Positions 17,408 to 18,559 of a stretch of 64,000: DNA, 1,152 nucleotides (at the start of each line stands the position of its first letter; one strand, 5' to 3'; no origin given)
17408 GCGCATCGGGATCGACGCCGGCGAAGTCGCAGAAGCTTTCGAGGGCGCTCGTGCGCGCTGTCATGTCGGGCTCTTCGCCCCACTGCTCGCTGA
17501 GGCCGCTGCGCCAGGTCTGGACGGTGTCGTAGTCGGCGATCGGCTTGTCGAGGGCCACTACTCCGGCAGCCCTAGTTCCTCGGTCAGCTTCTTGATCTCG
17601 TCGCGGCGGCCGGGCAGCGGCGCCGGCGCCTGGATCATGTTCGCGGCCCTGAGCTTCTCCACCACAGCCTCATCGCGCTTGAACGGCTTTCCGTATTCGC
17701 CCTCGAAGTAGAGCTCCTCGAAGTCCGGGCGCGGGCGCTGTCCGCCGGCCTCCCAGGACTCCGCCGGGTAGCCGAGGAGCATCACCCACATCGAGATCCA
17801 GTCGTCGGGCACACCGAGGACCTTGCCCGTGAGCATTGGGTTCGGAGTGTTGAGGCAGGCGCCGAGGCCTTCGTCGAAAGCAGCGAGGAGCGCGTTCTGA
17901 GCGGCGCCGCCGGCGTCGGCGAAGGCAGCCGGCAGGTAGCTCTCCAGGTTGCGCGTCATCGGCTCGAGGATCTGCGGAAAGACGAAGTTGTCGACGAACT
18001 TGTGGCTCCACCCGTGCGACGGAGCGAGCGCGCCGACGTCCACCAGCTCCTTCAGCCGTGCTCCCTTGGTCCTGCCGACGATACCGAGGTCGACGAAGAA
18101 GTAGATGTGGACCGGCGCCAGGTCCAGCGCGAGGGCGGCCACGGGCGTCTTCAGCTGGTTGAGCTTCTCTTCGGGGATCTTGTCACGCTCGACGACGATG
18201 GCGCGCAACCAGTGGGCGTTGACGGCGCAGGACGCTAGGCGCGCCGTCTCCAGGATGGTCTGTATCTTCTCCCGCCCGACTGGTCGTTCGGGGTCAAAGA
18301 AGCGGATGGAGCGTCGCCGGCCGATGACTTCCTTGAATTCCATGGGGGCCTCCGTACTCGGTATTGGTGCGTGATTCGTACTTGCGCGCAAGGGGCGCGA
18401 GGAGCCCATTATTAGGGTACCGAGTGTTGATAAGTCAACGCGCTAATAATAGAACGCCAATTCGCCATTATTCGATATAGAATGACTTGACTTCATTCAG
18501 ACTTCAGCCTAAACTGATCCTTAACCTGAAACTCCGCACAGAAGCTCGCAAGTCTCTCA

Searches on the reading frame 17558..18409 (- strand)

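Call 45: search_protein_families(library=pfam, proteins=[window:17558-18409:-], max_evalue=0.001)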
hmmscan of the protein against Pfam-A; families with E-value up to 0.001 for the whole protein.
window:17558-18409:- (283 aa): 1 family
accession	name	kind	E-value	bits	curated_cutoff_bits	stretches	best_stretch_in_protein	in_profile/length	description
PF00881.29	Nitroreductase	-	3.4e-16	60.3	23.5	2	30-85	2-60/167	Nitroreductase family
